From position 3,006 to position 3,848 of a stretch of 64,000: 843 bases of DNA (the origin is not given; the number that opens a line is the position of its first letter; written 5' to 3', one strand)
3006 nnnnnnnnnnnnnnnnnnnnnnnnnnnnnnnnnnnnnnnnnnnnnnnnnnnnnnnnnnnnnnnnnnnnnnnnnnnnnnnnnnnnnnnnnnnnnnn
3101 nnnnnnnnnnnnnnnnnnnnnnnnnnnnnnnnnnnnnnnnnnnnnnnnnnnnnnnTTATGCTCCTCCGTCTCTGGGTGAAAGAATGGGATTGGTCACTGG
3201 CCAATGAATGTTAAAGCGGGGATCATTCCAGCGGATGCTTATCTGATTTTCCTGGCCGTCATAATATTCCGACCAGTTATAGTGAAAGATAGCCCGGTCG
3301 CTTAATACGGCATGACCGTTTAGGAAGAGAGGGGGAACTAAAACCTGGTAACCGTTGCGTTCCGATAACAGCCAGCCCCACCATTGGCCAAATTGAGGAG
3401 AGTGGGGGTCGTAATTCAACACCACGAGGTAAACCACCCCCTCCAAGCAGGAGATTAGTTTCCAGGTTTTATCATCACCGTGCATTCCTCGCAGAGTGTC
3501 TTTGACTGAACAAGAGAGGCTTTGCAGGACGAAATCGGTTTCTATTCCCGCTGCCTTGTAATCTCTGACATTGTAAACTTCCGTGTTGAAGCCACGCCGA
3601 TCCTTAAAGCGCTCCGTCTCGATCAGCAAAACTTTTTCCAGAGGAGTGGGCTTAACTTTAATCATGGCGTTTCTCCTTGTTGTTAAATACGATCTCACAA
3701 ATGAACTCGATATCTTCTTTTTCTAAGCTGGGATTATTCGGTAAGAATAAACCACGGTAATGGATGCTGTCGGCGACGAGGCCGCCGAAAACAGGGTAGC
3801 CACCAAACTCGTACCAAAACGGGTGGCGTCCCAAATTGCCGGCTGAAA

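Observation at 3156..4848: GDP-colitose-like 3,6-dideoxyhexose pathway with an unusual separate RmlC-like epimerase and SDR reductase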

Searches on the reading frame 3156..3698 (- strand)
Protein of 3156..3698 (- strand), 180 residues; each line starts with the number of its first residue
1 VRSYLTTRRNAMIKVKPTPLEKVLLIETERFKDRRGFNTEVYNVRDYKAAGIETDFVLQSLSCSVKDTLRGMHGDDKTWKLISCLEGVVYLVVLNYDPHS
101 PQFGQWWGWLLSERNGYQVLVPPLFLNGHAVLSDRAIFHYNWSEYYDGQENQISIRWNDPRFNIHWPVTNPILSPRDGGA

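Call 3: search_protein_families(library=ncbifam, proteins=[window:3156-3698:-], max_evalue=0.001)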
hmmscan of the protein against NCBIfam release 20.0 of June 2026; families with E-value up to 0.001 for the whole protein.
window:3156-3698:- (180 aa): 1 family
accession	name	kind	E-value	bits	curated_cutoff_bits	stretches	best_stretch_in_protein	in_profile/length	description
TIGR01221.1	rmlC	equivalog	8.9e-40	136.4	155.75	1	15-177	2-166/176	dTDP-4-dehydrorhamnose 3,5-epimerase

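Call 4: search_protein_families(library=pfam, proteins=[window:3156-3698:-], max_evalue=0.001)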
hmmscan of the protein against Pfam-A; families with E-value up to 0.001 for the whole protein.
window:3156-3698:- (180 aa): 1 family
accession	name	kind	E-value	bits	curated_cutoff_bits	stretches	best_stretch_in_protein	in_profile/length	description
PF00908.23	dTDP_sugar_isom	-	6.8e-44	150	27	1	18-178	2-161/168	dTDP-4-dehydrorhamnose 3,5-epimerase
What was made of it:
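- Checked: RmlC-type cupin, 3156-3665/3698 (-): PF00908, 150 bits (call 4).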

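Call 17: search_solved_structures(query=window:3156-3698:-, max_evalue=0.00001)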
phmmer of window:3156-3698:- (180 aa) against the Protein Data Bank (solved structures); distinct sequences matched with E-value up to 0.00001: 33.
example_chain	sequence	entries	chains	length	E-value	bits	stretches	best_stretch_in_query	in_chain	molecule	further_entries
3ryk_A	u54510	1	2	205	1.1e-28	103.3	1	9-177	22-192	dTDP-4-dehydrorhamnose 3,5-epimerase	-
1dzr_A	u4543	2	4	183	2.2e-25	92.5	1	14-179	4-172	DTDP-4-DEHYDRORHAMNOSE 3,5-EPIMERASE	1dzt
6c46_A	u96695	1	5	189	7.6e-25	90.8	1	13-178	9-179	dTDP-4-dehydrorhamnose 3,5-epimerase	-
6ndr_A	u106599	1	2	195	1e-24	90.4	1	16-179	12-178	dTDP-4-dehydrorhamnose 3,5-epimerase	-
7ang_A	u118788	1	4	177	6.7e-24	87.7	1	21-177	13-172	Thymidine diphospho-4-keto-rhamnose 3,5-epimerase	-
8dco_A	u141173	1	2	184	6.9e-24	87.6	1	23-177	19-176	GDP-D-glycero-4-keto-D-lyxo-heptose-3,5-epimerase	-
7an4_A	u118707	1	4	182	7.3e-24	87.6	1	21-177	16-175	Thymidine diphospho-4-keto-rhamnose 3,5-epimerase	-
8db5_A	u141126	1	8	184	8.3e-24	87.4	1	59-177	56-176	GDP-D-glycero-4-keto-d-lyxo-heptose-3,5-epimerase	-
6din_A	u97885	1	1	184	1.1e-23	87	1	16-177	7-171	dTDP-4-dehydrorhamnose 3,5-epimerase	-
1rtv_A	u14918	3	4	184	1.4e-23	86.7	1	18-177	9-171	dTDP-4-dehydrorhamnose 3,5-epimerase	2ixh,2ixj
2ixi_A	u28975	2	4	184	1.4e-23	86.7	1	18-177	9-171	DTDP-4-DEHYDRORHAMNOSE 3,5-EPIMERASE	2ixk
7m14_A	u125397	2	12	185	1.4e-23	86.6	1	21-177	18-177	Thymidine diphospho-4-keto-rhamnose 3,5-epimerase | GDP-D-glycero-L-gluco-heptose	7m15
23ef_A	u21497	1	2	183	2.2e-23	86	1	18-169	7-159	dTDP-4-dehydrorhamnose 3,5-epimerase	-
1ep0_A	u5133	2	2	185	2.4e-23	85.9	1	17-169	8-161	DTDP-6-DEOXY-D-XYLO-4-HEXULOSE 3,5-EPIMERASE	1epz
9uyw_A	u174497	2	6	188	2.7e-23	85.7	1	17-169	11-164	dTDP-4-dehydrorhamnose 3,5-epimerase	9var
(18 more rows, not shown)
